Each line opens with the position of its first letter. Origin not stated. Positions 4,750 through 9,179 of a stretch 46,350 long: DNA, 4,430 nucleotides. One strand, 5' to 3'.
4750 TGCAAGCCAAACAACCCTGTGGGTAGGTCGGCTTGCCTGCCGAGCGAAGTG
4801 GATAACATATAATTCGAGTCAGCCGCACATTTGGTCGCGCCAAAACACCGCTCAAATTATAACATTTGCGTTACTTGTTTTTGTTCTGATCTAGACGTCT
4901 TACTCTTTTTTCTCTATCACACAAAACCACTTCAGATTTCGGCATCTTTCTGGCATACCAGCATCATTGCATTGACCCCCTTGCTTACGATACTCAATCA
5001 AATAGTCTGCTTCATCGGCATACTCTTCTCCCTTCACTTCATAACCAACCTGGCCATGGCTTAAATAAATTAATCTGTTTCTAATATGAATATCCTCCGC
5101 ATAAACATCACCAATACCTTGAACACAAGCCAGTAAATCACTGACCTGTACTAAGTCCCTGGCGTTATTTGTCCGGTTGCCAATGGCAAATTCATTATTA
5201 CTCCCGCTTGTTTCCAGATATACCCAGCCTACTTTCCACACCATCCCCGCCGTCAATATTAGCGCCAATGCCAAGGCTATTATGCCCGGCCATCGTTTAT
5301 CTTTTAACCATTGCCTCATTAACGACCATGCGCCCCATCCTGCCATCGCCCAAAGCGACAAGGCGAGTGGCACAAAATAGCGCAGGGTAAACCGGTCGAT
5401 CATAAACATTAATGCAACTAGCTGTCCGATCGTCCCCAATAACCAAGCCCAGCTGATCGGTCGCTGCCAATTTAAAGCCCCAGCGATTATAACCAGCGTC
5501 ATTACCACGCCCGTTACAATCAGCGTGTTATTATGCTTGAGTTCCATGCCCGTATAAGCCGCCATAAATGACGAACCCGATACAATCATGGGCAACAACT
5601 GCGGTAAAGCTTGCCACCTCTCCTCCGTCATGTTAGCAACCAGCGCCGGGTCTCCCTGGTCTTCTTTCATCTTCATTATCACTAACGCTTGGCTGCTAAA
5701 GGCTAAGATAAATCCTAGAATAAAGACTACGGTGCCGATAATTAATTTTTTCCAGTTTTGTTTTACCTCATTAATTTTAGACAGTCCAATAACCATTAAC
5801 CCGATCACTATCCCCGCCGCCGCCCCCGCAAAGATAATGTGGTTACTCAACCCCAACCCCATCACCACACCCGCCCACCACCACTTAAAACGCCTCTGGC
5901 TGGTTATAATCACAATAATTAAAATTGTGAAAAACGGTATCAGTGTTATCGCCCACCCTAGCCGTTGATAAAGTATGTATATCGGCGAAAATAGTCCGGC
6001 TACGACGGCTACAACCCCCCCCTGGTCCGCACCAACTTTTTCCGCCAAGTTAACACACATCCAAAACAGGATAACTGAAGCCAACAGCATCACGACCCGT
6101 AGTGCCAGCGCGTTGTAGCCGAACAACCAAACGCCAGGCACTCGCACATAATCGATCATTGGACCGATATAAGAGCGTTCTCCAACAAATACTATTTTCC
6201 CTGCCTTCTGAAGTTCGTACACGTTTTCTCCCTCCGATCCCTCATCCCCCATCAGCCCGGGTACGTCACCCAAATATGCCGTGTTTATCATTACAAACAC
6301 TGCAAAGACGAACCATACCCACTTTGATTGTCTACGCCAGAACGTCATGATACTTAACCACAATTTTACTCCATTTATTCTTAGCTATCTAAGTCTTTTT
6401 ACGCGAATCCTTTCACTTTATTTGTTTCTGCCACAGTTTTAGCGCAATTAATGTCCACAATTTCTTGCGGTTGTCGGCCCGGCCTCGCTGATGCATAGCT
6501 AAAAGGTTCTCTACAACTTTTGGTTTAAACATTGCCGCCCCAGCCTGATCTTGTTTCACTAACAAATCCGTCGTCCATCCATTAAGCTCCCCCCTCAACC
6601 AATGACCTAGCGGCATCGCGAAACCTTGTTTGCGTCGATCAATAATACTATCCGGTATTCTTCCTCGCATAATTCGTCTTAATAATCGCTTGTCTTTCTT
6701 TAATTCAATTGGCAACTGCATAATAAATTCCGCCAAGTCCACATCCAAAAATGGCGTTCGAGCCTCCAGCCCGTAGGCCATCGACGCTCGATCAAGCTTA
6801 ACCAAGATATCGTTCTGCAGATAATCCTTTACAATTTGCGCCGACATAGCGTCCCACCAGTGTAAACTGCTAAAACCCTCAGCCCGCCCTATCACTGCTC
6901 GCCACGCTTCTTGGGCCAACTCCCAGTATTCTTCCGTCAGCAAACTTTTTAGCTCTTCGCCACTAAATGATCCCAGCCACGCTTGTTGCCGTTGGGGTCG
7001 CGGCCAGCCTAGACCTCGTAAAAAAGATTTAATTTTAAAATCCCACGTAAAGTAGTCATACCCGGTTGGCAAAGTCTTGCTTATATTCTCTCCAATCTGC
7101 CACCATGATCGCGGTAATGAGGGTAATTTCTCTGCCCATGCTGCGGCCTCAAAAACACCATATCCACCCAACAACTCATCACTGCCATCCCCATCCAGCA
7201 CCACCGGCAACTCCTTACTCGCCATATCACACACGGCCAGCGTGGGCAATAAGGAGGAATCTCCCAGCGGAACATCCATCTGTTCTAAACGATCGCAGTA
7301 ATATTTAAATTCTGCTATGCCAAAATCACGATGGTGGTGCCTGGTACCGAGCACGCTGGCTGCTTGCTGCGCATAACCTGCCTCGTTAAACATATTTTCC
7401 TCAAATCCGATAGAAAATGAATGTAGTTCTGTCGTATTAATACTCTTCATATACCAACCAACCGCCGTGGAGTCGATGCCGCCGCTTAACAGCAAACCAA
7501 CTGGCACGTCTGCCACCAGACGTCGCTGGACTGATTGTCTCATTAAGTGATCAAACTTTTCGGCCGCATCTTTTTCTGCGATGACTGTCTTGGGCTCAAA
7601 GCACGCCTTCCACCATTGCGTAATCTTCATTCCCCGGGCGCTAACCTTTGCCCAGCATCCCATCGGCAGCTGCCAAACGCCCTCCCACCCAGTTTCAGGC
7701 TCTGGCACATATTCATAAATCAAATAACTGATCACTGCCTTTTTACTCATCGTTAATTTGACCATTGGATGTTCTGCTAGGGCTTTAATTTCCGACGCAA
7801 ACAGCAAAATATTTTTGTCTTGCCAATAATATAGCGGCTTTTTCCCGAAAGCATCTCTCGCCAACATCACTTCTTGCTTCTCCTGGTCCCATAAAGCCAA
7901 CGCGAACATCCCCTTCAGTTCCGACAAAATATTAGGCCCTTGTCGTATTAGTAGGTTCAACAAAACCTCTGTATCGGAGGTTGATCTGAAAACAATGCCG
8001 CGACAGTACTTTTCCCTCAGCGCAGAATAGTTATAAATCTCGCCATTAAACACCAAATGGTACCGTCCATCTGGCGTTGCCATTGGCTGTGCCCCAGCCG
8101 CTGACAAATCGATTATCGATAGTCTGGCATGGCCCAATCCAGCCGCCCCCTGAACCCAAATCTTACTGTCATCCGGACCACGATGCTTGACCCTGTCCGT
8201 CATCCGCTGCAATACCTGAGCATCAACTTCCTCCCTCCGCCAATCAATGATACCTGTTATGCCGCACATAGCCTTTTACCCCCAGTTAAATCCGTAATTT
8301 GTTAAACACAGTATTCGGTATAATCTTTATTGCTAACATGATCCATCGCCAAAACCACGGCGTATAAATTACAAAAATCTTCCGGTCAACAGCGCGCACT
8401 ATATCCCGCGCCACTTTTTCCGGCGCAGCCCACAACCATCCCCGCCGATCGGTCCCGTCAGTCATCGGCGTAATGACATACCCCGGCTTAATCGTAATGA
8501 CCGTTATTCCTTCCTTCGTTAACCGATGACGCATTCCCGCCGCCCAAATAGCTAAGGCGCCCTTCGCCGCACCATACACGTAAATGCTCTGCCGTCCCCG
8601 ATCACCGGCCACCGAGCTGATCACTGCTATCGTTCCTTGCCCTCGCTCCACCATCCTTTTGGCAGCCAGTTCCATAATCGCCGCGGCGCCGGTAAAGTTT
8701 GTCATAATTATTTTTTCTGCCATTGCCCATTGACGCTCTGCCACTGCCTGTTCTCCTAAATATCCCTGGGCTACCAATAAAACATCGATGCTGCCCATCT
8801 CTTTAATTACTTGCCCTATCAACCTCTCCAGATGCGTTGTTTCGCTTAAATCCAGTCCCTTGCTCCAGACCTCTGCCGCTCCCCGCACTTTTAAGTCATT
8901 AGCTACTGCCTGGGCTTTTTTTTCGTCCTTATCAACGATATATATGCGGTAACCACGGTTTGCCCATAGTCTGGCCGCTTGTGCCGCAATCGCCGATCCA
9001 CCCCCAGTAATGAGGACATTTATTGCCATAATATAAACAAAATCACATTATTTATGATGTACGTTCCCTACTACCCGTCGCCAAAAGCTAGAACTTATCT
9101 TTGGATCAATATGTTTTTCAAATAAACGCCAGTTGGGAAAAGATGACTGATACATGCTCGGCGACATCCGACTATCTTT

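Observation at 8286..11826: Complete mycobacterial-type polyprenyl-phospho-D-arabinofuranose (DPA) donor pathway in a genome that does not look like Corynebacteriales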

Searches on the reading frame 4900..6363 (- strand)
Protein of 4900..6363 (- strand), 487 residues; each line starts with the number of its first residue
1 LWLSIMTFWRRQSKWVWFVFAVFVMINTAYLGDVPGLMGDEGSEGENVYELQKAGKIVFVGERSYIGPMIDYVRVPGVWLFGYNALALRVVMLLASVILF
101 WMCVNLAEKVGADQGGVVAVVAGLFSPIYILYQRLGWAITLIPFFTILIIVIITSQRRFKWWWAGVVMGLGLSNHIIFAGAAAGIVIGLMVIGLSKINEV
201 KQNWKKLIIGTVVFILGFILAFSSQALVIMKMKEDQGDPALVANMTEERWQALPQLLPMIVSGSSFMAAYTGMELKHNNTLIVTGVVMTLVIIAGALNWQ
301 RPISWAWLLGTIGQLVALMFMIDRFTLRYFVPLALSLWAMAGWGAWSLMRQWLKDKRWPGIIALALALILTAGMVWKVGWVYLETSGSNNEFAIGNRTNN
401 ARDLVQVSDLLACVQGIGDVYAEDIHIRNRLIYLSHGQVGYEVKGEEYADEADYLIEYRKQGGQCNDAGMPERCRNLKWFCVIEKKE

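Call 6: search_protein_families(library=pfam, proteins=[window:4900-6363:-], max_evalue=0.001)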
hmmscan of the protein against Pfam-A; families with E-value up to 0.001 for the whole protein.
window:4900-6363:- (487 aa): 1 family
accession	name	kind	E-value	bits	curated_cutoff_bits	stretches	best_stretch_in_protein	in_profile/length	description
PF13231.12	PMT_2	-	0.0003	21.5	26.1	1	68-216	4-153/160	Dolichyl-phosphate-mannose-protein mannosyltransferase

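Call 36: search_solved_structures(query=window:4900-6363:-, max_evalue=0.1)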
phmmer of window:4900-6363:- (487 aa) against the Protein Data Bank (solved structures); distinct sequences matched with E-value up to 0.1: 0.

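Call 53: search_protein_families(library=ncbifam, proteins=[window:4900-6363:-], max_evalue=0.001)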
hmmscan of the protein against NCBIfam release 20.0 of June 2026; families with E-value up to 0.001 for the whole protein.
window:4900-6363:- (487 aa): 0 families

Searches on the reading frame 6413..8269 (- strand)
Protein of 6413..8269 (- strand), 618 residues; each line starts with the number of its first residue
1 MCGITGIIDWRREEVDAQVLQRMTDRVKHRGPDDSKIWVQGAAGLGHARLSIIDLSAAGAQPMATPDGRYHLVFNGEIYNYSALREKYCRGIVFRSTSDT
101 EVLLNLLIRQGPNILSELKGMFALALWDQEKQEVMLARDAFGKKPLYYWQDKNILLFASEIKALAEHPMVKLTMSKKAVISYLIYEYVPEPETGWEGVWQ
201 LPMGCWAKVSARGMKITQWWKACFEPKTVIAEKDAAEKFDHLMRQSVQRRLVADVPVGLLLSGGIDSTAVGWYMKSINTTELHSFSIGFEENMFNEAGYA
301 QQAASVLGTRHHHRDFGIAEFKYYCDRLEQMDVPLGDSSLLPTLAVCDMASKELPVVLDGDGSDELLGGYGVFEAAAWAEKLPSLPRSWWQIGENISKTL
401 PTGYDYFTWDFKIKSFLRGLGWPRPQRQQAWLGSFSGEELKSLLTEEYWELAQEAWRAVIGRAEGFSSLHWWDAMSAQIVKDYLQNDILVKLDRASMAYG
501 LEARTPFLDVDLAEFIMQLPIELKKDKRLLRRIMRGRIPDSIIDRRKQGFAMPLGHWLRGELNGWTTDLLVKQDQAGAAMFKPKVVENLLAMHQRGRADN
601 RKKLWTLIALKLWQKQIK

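Call 4: search_protein_families(library=pfam, proteins=[window:6413-8269:-], max_evalue=0.01)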
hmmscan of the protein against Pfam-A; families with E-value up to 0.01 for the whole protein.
window:6413-8269:- (618 aa): 5 families
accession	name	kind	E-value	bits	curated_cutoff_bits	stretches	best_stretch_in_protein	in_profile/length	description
PF00733.27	Asn_synthase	-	8.9e-84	282.6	21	1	239-614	2-353/354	Asparagine synthase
PF13522.11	GATase_6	-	2.6e-44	150.8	27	1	32-160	1-130/130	Glutamine amidotransferase domain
PF13537.11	GATase_7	-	1.4e-42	145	25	1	47-165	1-122/123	Glutamine amidotransferase domain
PF12481.13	DUF3700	-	9.1e-05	22.5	27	1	72-154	79-165/228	Aluminium induced protein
PF24167.1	DUF7411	-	0.00051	20.1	28.7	1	257-361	3-103/194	Family of unknown function (DUF7411)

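Call 5: search_protein_families(library=ncbifam, proteins=[window:6413-8269:-], max_evalue=0.01)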
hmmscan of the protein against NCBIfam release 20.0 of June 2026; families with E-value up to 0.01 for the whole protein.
window:6413-8269:- (618 aa): 10 families
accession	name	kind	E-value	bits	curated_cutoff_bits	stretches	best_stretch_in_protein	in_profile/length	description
TIGR03108.1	eps_aminotran_1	hypoth_equivalog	3.2e-139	465.5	816.9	1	1-612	1-623/628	XrtA/PEP-CTERM system amidotransferase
TIGR01536.1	asn_synth_AEB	equivalog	4.6e-129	431.7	267.1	1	2-550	1-517/517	asparagine synthase (glutamine-hydrolyzing)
TIGR03104.1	trio_amidotrans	equivalog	2.1e-109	366.4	570.1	2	1-373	1-383/589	N-acetylglutaminylglutamine amidotransferase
NF006949.0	PRK09431.1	equivalog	7e-90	302.1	499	3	1-167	1-168/554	asparagine synthase B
NF033535.1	lass_lactam_cya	exception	9.3e-66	222.7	525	2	1-382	1-392/668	lasso peptide isopeptide bond-forming cyclase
NF033561.1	macrolact_Ik_Al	subfamily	2.8e-14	52.6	300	1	120-366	81-321/561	albusnodin/ikarugamycin family macrolactam cyclase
NF001484.0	PRK00331.1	subfamily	5.3e-13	48.2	381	1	35-176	59-210/601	isomerizing glutamine--fructose-6-phosphate transaminase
TIGR01134.1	purF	equivalog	1.6e-12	47.5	350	1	39-165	62-200/432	amidophosphoribosyltransferase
TIGR01135.1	glmS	equivalog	4.3e-11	42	418.05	1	39-174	62-207/607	glutamine--fructose-6-phosphate transaminase (isomerizing)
NF011155.0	PRK14561.1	equivalog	0.0098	15.6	207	0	257-360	3-101/195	hypothetical protein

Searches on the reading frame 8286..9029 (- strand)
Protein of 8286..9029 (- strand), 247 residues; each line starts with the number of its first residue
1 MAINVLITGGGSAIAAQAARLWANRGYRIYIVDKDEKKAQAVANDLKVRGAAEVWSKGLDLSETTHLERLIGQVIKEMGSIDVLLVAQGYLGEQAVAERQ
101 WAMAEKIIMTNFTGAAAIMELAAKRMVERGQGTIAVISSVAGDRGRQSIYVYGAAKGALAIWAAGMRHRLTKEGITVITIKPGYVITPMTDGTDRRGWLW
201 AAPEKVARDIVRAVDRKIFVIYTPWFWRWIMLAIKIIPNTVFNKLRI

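Call 4: search_protein_families(library=pfam, proteins=[window:8286-9029:-], max_evalue=0.01)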
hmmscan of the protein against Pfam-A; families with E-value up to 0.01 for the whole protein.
window:8286-9029:- (247 aa): 5 families
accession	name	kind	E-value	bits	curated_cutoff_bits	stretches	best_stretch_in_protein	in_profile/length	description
PF00106.31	adh_short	-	6e-38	130.7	26.6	1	5-192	3-189/195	short chain dehydrogenase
PF13561.12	adh_short_C2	-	2.2e-26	93.4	27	1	12-195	6-186/236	Enoyl-(Acyl carrier protein) reductase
PF08659.16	KR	-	3.9e-08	33.8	22.6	1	5-168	3-165/180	KR domain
PF01370.27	Epimerase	-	0.00012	22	20.9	1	5-139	1-115/240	NAD dependent epimerase/dehydratase family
PF02719.21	Polysacc_synt_2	-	0.00021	21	20.2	1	5-186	1-172/293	Polysaccharide biosynthesis protein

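Call 5: search_protein_families(library=ncbifam, proteins=[window:8286-9029:-], max_evalue=0.01)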
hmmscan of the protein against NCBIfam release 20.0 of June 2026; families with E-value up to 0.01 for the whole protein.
window:8286-9029:- (247 aa): 213 families (the best 25 are shown)
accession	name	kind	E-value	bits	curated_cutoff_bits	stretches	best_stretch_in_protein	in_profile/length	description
NF005489.0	PRK07102.1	equivalog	1.4e-83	280.3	267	1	4-247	3-243/243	SDR family oxidoreductase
NF053786.1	DcplherypntRedDprE2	equivalog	1.6e-46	159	250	1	4-247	10-252/252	decaprenylphospho-beta-D-erythro-pentofuranosid-2-ulose 2-reductase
NF005878.0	PRK07825.1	subfamily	2.3e-34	119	287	1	5-244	12-247/278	short chain dehydrogenase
NF006099.0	PRK08251.1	equivalog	1.2e-32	113.1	253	1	4-245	6-249/250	SDR family oxidoreductase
NF005437.0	PRK07024.1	equivalog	8.5e-32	110.6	266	1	3-245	5-246/259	SDR family oxidoreductase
NF004110.0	PRK05599.1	equivalog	8.9e-31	107.3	362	1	4-244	2-243/246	SDR family oxidoreductase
NF005559.1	PRK07231.1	subfamily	3.2e-27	95.6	215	1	5-191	7-192/249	glucose 1-dehydrogenase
NF009466.0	PRK12826.1-2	subfamily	3.9e-27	95.3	222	1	2-192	3-194/248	3-oxoacyl-ACP reductase FabG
NF052558.1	MBtsdlDhBudC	equivalog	1e-26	94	270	1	5-193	6-190/250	meso-2,3-butanediol dehydrogenase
NF009384.0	PRK12743.1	equivalog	1e-26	93.7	264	1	5-195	9-200/258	SDR family oxidoreductase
NF005472.0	PRK07067.1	equivalog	1.2e-26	93.9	338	1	5-195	9-196/257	L-iditol 2-dehydrogenase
NF004825.0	PRK06181.1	equivalog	1.7e-26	93.1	215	1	5-190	9-193/268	SDR family oxidoreductase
NF004514.1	PRK05855.1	equivalog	3.4e-26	91.9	455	1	5-194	316-505/578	SDR family oxidoreductase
NF004198.0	PRK05653.1-3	equivalog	2.7e-25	89.3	296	1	4-195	9-199/248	3-oxoacyl-ACP reductase FabG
NF005983.0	PRK08085.1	equivalog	5.4e-25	88.5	408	1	4-191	11-197/254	gluconate 5-dehydrogenase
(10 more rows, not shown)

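Call 11: search_solved_structures(query=window:8286-9029:-, show_alignments=1, max_evalue=1e-10)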
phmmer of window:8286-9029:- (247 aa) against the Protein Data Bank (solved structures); distinct sequences matched with E-value up to 1e-10: 136 (the best 60 are shown).
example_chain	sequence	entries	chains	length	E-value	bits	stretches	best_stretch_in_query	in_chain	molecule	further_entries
21gq_C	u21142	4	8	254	1.7e-23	86.7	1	5-246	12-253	Decaprenylphosphoryl-2-keto-beta-D-erythro-pentose reductase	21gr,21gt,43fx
2rhr_B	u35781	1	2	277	2.4e-19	73.1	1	5-209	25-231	Actinorhodin Polyketide Ketoreductase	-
3csd_B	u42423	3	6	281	2.5e-19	73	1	5-209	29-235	Putative ketoacyl reductase | ketoacyl reductase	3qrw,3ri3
4dbz_A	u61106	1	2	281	1.2e-18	70.8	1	5-209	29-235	Ketoacyl reductase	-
1x7g_A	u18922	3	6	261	1.3e-18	70.7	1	5-209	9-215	Putative ketoacyl reductase | ACTINORHODIN POLYKETIDE KETOREDUCTASE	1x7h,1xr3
2rh4_A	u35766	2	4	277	1.8e-18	70.3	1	5-209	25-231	Actinorhodin Polyketide Ketoreductase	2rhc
4dc1_A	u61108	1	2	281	1.8e-18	70.3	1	5-207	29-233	Ketoacyl reductase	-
1w4z_A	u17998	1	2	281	1.8e-18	70.2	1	5-209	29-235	KETOACYL REDUCTASE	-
4dc0_A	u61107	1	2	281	4.6e-18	68.9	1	5-209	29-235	Ketoacyl reductase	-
8bci_A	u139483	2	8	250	7.4e-17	65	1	5-189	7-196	Probable short-chain dehydrogenase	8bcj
7tzp_A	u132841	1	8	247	9.4e-17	64.6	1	5-199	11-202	3-oxoacyl-ACP reductase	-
6t6n_A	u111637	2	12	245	1.1e-16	64.5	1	5-199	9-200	3-oxoacyl-[acyl-carrier protein] reductase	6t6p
3sju_A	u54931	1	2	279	1.8e-16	63.7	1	6-198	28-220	Keto reductase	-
3osu_A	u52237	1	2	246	2.8e-16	63.1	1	4-193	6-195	3-oxoacyl-[acyl-carrier-protein] reductase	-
3sj7_A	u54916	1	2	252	3e-16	63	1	4-193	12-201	3-oxoacyl-(Acyl-carrier-protein) reductase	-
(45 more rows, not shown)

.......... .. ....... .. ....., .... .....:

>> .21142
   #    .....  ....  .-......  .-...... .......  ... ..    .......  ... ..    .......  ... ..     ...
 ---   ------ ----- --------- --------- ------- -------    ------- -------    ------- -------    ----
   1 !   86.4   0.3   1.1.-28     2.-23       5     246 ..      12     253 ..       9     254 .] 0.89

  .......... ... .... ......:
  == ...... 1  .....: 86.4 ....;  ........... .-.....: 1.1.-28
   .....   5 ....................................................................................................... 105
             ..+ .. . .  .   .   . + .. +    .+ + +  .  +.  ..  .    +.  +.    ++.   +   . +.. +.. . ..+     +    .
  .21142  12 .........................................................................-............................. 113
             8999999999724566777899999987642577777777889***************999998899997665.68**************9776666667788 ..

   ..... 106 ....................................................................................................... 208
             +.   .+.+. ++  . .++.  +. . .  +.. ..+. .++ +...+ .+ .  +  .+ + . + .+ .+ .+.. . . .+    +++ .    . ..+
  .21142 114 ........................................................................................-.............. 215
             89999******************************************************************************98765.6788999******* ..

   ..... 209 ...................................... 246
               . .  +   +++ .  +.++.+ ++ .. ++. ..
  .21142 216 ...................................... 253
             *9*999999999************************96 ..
